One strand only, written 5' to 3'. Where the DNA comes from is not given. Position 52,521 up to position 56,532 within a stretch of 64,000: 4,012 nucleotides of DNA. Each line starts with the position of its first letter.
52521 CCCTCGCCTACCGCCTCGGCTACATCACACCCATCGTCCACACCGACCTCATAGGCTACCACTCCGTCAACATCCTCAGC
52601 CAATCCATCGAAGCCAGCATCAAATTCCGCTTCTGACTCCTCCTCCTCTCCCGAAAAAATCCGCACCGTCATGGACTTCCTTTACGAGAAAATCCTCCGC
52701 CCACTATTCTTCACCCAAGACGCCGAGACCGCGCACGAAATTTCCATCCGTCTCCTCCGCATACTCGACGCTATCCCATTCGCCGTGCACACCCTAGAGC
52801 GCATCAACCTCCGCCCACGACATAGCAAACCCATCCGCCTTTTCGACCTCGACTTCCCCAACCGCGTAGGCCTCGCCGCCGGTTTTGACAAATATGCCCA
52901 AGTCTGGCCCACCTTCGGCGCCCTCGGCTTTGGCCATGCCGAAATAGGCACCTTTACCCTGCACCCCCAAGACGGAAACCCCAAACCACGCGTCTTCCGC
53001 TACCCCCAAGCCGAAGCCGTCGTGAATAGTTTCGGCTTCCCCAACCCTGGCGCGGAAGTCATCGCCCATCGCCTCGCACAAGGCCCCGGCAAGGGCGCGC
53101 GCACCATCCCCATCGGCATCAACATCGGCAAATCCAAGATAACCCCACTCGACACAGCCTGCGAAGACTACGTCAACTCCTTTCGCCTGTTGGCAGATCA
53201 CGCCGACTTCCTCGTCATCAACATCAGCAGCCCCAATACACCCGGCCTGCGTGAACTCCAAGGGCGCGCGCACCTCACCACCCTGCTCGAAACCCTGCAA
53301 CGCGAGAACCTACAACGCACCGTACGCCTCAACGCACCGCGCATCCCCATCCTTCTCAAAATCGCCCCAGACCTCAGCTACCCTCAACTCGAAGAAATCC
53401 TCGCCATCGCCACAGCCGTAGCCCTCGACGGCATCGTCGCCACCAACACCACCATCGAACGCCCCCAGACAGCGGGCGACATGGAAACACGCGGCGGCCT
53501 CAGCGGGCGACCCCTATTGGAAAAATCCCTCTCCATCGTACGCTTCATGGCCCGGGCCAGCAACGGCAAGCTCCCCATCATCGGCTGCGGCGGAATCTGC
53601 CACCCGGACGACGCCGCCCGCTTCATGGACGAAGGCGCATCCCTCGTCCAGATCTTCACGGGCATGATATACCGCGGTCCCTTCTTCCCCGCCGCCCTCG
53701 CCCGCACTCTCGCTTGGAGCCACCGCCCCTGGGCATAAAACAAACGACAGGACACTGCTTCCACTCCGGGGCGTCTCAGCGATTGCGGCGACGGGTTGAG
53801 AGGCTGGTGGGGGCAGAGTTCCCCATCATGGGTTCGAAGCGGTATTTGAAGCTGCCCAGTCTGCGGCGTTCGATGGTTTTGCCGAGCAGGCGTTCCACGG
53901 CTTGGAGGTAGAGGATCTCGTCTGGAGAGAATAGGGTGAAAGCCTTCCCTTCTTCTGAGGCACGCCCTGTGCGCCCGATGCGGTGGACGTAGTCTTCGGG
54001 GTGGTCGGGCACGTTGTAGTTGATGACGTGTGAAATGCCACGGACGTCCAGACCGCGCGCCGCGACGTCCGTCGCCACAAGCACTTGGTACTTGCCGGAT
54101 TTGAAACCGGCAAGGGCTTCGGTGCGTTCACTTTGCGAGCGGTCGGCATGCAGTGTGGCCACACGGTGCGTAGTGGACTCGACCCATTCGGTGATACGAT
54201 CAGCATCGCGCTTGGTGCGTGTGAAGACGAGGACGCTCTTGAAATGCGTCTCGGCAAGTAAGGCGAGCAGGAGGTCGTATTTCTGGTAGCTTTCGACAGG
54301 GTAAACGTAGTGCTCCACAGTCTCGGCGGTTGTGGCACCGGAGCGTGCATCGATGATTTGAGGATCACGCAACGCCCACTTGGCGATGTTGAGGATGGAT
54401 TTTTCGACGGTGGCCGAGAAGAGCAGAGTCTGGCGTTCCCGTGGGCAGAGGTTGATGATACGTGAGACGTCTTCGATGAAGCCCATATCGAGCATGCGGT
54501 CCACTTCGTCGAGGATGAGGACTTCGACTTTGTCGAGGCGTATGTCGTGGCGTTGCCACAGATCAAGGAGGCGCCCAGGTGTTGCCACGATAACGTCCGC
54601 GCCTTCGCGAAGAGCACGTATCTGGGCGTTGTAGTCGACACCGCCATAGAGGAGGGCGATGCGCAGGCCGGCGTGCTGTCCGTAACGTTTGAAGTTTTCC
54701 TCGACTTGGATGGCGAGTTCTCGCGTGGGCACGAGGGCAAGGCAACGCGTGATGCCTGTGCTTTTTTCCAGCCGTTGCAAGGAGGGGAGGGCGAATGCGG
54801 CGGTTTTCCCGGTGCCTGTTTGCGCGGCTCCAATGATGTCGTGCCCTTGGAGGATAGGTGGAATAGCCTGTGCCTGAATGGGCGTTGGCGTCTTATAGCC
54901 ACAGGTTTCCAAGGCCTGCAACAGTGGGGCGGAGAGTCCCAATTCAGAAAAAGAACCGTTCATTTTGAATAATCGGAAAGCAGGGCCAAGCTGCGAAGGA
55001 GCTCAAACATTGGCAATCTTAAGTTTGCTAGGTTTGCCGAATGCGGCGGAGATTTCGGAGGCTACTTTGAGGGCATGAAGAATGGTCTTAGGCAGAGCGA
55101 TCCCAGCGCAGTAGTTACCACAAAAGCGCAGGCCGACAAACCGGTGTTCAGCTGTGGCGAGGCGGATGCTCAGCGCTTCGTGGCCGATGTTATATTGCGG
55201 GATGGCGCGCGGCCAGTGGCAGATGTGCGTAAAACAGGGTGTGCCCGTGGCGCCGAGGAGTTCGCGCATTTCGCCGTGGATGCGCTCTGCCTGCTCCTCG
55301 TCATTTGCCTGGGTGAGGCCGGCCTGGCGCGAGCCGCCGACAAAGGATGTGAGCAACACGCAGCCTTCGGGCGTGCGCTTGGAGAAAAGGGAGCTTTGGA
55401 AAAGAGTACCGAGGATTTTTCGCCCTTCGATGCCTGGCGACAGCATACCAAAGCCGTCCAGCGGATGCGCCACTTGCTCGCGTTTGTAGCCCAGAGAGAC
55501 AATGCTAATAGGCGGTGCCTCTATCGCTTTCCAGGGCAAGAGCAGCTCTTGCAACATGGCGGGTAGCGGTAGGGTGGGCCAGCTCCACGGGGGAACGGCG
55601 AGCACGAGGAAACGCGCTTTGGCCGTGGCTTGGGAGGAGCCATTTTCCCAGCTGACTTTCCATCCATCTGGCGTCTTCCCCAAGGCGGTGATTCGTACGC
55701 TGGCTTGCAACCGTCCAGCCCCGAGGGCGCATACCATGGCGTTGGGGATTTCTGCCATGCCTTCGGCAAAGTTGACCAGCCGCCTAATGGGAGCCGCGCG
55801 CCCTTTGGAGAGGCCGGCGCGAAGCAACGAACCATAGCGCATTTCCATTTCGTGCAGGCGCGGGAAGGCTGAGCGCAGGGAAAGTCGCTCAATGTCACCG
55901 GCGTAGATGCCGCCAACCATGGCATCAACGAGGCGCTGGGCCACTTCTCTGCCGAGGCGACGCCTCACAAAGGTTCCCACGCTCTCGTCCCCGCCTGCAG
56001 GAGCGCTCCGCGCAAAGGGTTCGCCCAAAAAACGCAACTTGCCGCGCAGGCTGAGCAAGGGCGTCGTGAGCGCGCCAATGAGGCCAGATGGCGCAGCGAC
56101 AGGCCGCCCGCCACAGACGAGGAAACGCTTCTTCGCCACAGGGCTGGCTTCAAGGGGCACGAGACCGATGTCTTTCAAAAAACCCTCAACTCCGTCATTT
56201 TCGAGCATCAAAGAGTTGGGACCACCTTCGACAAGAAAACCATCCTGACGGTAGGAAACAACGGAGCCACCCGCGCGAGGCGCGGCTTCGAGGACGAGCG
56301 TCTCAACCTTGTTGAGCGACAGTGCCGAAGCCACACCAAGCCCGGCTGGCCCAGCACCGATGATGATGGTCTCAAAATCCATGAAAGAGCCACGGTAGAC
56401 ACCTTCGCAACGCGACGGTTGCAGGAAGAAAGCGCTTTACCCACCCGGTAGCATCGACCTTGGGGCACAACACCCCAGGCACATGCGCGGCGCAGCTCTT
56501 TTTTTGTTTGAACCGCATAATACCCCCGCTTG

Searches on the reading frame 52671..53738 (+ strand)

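Call 30: search_protein_families(library=pfam, proteins=[window:52671-53738:+], max_evalue=0.00001)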
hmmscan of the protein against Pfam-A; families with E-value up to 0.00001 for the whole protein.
window:52671-53738:+ (355 aa): 1 family
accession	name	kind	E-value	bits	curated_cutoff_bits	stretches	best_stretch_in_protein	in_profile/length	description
PF01180.27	DHO_dh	-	3.2e-69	233.8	27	1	57-347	6-287/291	Dihydroorotate dehydrogenase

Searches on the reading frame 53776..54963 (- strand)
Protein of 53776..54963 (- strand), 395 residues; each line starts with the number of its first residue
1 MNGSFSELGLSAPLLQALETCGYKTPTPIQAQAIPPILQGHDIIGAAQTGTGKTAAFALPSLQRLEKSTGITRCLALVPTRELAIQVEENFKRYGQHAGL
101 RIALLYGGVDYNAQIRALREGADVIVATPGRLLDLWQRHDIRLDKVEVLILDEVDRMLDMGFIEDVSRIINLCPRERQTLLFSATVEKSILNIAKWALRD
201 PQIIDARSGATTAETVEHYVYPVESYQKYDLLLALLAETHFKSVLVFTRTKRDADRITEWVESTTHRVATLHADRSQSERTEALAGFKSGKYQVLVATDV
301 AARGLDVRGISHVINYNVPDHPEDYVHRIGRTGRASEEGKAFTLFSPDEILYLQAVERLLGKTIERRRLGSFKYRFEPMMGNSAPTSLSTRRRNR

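Call 30: search_protein_families(library=pfam, proteins=[window:53776-54963:-], max_evalue=0.00001)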
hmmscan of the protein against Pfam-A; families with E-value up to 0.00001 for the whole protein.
window:53776-54963:- (395 aa): 3 families
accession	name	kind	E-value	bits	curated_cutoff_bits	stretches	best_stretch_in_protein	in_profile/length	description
PF00270.35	DEAD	-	1.6e-51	174.8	26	1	27-190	1-164/167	DEAD/DEAH box helicase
PF00271.37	Helicase_C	-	1.5e-33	115.8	23.5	1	228-335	2-109/110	Helicase conserved C-terminal domain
PF04851.21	ResIII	-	1.1e-10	42.2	22.5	1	26-187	4-163/164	Type III restriction enzyme, res subunit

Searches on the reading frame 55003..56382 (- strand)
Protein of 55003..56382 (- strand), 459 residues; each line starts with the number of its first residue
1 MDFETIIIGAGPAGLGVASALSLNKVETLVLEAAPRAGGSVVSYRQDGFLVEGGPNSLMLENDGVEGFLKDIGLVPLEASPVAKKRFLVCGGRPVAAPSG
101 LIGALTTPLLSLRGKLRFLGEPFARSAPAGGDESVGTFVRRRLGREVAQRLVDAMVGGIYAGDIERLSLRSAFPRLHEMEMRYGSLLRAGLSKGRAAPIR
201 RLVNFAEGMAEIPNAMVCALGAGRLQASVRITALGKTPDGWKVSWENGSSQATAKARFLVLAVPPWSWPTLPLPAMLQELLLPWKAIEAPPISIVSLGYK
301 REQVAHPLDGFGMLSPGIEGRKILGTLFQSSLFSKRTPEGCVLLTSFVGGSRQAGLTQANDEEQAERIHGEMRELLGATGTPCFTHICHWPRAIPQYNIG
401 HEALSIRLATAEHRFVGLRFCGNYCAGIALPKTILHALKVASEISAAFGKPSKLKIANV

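Call 30: search_protein_families(library=pfam, proteins=[window:55003-56382:-], max_evalue=0.00001)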
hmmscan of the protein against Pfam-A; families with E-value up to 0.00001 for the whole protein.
window:55003-56382:- (459 aa): 2 families
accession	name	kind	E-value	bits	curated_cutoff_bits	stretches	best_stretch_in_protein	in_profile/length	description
PF01593.30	Amino_oxidase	-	7.9e-43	147.8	19.8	1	13-444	2-442/443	Flavin containing amine oxidoreductase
PF13450.12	NAD_binding_8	-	1.7e-10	41.5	21.9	1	7-70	1-66/68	NAD(P)-binding Rossmann-like domain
